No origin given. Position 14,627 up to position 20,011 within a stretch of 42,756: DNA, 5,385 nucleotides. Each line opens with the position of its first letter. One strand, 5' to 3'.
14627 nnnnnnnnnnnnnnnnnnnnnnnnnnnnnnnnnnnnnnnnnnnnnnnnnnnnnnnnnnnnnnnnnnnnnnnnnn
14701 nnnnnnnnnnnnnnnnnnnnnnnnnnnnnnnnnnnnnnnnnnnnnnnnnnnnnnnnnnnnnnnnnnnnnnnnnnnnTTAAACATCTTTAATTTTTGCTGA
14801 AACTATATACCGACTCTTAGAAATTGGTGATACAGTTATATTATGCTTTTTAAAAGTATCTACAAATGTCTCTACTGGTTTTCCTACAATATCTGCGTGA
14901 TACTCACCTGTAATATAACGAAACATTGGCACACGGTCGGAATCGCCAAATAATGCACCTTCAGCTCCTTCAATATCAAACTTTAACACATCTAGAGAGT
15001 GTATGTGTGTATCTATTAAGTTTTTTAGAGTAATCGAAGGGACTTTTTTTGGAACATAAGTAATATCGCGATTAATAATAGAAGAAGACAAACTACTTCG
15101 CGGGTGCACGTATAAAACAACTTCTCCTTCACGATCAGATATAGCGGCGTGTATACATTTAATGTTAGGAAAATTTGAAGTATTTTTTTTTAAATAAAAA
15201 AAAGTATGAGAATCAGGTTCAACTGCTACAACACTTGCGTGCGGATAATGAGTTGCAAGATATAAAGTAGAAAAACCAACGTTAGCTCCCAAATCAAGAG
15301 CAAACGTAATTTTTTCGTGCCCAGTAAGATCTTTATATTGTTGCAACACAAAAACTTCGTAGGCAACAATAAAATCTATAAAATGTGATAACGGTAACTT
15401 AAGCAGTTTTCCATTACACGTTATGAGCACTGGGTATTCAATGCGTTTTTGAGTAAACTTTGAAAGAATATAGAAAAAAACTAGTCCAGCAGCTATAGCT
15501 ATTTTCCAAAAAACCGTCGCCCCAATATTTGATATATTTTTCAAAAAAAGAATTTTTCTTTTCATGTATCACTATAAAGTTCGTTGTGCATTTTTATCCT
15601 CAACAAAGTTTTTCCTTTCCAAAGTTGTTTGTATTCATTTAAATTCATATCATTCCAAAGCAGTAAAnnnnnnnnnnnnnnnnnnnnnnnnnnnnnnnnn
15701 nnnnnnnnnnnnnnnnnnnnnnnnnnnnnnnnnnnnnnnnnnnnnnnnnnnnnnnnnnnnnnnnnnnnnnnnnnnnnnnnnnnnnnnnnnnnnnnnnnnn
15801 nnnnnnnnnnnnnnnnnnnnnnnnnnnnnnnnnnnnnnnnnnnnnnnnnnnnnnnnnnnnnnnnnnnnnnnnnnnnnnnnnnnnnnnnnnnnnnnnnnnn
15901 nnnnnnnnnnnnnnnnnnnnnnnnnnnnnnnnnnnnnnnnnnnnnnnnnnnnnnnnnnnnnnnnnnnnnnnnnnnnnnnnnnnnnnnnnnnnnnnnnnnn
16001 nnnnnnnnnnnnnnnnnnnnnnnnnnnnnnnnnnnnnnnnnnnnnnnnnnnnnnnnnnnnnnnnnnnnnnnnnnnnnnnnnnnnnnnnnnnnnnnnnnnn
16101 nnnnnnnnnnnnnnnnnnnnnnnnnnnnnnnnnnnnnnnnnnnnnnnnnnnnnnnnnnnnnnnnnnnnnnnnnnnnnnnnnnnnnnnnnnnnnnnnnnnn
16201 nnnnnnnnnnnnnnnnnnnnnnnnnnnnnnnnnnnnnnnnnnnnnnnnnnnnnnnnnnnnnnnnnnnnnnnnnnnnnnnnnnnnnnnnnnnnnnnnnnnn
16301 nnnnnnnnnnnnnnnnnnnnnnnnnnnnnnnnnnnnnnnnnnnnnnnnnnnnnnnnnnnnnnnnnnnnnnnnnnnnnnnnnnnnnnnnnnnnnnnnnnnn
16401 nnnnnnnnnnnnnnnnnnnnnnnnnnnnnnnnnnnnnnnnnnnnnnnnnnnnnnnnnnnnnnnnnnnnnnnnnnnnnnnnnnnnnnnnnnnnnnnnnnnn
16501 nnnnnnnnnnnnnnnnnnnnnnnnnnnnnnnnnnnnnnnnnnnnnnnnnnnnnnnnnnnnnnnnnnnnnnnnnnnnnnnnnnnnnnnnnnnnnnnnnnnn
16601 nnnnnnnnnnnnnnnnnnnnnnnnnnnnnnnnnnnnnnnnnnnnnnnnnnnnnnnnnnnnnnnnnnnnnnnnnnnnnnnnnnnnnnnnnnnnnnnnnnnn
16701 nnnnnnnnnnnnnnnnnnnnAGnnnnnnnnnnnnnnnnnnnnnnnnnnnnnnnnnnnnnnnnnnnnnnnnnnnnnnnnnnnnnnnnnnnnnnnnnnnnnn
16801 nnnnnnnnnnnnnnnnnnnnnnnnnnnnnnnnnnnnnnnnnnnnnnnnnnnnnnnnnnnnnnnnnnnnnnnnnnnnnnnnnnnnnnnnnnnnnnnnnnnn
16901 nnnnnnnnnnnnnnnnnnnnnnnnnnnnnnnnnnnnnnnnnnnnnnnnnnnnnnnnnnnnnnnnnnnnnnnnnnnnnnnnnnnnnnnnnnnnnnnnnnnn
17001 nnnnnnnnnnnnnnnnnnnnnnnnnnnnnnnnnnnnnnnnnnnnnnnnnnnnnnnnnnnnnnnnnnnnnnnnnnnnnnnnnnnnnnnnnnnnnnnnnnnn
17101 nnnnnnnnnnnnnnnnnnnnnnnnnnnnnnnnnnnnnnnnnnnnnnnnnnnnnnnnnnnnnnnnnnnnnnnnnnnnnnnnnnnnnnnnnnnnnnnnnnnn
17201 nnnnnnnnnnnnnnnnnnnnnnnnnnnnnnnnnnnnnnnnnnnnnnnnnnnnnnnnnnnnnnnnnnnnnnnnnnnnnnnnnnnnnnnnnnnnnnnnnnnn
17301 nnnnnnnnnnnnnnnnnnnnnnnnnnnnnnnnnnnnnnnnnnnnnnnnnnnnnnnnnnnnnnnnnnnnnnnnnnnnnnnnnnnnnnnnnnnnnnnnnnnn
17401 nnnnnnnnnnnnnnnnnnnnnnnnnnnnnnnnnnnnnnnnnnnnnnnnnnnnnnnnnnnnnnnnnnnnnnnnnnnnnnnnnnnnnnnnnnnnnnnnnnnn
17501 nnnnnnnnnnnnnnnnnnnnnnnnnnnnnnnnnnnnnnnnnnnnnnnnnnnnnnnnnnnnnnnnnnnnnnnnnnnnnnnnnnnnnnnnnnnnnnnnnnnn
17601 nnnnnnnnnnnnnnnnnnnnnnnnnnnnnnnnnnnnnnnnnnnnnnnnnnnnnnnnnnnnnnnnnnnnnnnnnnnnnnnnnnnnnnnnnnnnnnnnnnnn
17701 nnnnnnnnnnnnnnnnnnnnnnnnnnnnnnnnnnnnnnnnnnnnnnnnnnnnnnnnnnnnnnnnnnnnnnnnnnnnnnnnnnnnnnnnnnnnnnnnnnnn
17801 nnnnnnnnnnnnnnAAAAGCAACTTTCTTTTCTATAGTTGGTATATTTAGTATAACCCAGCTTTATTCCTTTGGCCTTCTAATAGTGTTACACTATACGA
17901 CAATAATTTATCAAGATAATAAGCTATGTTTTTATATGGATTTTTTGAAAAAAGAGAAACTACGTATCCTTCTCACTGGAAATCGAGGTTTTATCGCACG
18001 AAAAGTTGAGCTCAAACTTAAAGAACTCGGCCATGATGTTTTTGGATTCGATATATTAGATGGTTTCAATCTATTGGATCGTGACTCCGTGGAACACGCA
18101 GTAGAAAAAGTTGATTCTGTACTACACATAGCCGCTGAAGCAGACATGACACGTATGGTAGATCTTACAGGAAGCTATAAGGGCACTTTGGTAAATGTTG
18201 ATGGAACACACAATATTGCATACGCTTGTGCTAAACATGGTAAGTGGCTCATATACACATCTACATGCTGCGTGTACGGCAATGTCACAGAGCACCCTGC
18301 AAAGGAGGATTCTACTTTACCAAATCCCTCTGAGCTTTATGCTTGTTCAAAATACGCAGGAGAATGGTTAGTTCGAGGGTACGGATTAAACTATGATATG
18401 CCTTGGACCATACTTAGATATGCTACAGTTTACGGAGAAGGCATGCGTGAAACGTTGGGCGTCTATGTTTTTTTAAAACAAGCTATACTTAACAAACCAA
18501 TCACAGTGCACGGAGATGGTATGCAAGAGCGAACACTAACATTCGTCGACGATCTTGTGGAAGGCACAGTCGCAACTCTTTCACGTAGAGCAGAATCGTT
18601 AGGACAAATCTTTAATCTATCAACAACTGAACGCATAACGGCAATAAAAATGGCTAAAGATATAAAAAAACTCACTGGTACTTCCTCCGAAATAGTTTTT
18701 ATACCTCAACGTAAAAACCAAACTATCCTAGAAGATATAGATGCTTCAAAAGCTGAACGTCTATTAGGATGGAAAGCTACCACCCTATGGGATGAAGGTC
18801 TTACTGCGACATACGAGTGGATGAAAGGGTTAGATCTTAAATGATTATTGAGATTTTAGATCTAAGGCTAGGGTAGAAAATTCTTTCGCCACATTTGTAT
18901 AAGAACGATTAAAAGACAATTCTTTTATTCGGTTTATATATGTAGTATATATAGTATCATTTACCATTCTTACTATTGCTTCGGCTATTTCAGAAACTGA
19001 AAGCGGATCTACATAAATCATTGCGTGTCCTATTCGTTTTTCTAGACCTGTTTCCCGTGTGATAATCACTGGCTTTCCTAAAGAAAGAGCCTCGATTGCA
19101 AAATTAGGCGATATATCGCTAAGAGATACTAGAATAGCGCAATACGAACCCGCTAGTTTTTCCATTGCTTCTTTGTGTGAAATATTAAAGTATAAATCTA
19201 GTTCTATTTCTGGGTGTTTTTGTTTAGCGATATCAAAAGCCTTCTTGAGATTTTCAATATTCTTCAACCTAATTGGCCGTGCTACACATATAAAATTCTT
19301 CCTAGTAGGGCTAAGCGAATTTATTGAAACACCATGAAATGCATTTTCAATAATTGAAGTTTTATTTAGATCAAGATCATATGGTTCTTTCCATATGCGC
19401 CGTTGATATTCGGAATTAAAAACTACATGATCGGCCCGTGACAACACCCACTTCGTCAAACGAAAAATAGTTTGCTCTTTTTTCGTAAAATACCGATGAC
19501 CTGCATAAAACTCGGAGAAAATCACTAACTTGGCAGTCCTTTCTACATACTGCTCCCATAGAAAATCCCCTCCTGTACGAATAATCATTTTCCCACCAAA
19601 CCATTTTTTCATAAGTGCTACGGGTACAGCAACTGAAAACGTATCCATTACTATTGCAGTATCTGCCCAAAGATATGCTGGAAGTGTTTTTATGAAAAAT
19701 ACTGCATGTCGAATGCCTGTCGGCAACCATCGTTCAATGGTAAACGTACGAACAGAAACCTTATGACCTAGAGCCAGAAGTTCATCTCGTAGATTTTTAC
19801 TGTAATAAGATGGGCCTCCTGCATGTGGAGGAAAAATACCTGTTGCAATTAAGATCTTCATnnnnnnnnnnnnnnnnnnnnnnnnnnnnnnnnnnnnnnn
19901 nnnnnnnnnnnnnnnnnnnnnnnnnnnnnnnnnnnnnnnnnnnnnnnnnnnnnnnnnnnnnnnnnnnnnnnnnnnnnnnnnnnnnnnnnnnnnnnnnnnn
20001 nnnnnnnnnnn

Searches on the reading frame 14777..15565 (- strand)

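Call 58: search_protein_families(library=pfam, proteins=[window:14777-15565:-], max_evalue=0.00001)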
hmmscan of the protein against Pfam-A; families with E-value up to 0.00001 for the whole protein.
window:14777-15565:- (262 aa): 1 family
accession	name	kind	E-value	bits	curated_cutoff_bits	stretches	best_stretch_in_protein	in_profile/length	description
PF05050.19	Methyltransf_21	-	1.2e-11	45.5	22.7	1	91-223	1-149/173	Methyltransferase FkbM domain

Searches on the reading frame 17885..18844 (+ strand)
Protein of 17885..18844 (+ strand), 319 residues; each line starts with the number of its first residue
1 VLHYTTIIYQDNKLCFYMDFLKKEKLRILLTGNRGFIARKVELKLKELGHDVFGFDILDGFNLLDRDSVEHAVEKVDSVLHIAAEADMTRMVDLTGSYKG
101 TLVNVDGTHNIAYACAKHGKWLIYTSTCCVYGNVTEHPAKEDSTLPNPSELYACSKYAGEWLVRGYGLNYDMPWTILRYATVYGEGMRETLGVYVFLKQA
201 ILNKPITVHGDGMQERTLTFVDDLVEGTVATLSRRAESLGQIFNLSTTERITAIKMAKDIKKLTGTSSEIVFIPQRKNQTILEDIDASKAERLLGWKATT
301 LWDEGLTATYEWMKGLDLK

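Call 58: search_protein_families(library=pfam, proteins=[window:17885-18844:+], max_evalue=0.00001)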
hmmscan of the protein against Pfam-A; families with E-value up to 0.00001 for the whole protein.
window:17885-18844:+ (319 aa): 5 families
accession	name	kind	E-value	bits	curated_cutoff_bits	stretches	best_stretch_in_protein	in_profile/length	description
PF01370.27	Epimerase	-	1.4e-39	136.4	20.9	1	28-245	1-239/240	NAD dependent epimerase/dehydratase family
PF04321.23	RmlD_sub_bind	-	4e-27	95.5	27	1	27-275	2-243/287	RmlD substrate binding domain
PF16363.11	GDP_Man_Dehyd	-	2.7e-26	93.3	27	1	62-307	60-330/332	GDP-mannose 4,6 dehydratase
PF01073.25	3Beta_HSD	-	1.6e-14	54.1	22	1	63-217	54-216/280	3-beta hydroxysteroid dehydrogenase/isomerase family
PF07993.18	NAD_binding_4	-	4.8e-11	42.7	20.1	1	64-187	77-212/258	Male sterility protein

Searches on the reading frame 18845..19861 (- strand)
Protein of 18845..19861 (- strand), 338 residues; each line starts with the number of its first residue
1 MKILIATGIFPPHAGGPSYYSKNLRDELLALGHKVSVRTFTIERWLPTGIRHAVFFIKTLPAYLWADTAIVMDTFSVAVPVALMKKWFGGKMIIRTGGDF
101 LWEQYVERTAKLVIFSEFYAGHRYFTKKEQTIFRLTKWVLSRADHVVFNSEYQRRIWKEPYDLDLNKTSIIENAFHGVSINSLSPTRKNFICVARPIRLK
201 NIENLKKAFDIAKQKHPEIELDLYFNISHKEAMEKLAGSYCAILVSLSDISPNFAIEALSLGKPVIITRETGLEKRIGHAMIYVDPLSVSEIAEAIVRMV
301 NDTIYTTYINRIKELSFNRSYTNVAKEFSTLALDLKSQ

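Call 58: search_protein_families(library=pfam, proteins=[window:18845-19861:-], max_evalue=0.00001)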
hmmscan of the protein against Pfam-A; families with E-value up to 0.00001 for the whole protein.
window:18845-19861:- (338 aa): 3 families
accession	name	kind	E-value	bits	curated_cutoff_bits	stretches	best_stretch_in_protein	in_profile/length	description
PF00534.26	Glycos_transf_1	-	2e-08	34.4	26.4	0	222-304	76-160/172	Glycosyl transferases group 1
PF13439.12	Glyco_transf_4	-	3.2e-07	31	28.5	0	123-174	114-165/170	Glycosyltransferase Family 4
PF13692.12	Glyco_trans_1_4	-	3.6e-07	31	27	1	234-302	72-142/142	Glycosyl transferases group 1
